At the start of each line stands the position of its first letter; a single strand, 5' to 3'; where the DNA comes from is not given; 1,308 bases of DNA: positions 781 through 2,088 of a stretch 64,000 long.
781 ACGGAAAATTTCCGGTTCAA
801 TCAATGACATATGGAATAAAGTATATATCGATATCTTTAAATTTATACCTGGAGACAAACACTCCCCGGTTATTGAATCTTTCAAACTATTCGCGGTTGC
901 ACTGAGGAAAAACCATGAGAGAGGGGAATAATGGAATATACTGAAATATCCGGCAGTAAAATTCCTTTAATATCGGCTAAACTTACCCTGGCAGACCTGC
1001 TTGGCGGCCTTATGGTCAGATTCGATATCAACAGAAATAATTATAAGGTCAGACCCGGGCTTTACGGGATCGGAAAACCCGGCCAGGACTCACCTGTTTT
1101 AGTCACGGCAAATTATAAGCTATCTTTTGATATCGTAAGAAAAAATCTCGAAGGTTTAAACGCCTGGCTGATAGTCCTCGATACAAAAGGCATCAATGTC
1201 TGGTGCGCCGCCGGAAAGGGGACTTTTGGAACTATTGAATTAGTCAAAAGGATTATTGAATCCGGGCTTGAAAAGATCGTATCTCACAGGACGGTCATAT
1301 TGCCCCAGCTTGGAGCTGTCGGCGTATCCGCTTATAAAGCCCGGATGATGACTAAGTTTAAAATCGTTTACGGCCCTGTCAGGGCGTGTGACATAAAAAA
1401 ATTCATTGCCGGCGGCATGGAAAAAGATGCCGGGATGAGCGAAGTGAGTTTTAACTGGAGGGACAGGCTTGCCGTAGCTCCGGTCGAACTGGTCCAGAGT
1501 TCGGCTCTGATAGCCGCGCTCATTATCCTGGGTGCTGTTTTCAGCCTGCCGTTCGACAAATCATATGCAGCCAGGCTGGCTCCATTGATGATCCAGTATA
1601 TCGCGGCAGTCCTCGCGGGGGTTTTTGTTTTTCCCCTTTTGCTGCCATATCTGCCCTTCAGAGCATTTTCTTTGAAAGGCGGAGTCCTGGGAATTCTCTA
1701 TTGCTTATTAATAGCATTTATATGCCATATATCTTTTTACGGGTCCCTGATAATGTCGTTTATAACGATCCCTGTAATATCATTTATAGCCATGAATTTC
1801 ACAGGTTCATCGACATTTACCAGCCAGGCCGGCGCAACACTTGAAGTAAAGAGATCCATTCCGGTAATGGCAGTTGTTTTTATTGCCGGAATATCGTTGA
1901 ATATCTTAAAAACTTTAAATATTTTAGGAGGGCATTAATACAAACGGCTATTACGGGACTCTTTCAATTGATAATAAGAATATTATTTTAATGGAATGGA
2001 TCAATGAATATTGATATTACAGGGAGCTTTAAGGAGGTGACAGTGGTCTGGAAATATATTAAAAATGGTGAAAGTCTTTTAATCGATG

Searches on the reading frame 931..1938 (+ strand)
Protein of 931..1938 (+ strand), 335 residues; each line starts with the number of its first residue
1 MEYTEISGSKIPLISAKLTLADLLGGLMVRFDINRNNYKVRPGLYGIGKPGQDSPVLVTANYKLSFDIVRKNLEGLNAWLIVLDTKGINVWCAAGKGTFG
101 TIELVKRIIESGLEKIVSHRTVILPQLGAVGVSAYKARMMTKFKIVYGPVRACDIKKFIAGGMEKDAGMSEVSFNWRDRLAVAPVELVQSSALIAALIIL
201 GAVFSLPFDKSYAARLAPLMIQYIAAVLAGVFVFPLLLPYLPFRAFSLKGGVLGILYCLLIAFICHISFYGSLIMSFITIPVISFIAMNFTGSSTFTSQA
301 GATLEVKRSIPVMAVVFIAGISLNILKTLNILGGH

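Call 17: search_protein_families(library=pfam, proteins=[window:931-1938:+], max_evalue=0.001)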
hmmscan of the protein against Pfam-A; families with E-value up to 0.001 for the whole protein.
window:931-1938:+ (335 aa): 1 family
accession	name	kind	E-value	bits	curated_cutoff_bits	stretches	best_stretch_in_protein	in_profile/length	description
PF03599.22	CdhD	-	1.1e-13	51.1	24.8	1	35-132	263-362/387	CO dehydrogenase/acetyl-CoA synthase delta subunit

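Call 56: find_encoding_contigs(protein=window:931-1938:+, flank=10000, max_places=1)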
Protein window:931-1938:+ (335 aa): 4 contigs read that carry it; 1 place shown.
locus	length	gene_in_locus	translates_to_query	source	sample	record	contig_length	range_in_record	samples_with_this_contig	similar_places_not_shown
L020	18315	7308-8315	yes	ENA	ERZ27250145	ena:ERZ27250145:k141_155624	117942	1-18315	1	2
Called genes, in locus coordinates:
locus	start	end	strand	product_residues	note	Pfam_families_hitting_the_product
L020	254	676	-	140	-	-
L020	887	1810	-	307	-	PF26095:CC_Bre1 (faint), PF00691:OmpA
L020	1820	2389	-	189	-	PF00691:OmpA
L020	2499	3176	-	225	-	PF00691:OmpA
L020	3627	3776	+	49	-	-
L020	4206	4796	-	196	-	PF02525:Flavodoxin_2, PF03358:FMN_red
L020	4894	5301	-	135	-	PF12802:MarR_2 (weak), PF24409:wHTH-PRTase_assc (weak)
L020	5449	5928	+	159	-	-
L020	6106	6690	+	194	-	-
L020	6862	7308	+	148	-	PF22166:WHD_ArnR1 (weak), PF22381:Staph_reg_Sar_Rot (weak), PF01047:MarR, PF12802:MarR_2, PF13463:HTH_27, PF13601:HTH_34 (weak)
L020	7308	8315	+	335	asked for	PF03599:CdhD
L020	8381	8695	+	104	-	PF12838:Fer4_7 (weak), PF13183:Fer4_8 (faint), PF12797:Fer4_2, PF00037:Fer4, PF12837:Fer4_6, PF13237:Fer4_10, PF14697:Fer4_21 (weak), PF13187:Fer4_9, +1 more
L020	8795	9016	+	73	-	-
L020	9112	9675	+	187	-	PF08239:SH3_3 (weak)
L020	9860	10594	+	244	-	PF13489:Methyltransf_23 (weak), PF01209:Ubie_methyltran (weak), PF05175:MTS, PF08241:Methyltransf_11, PF08242:Methyltransf_12, PF13649:Methyltransf_25, PF13847:Methyltransf_31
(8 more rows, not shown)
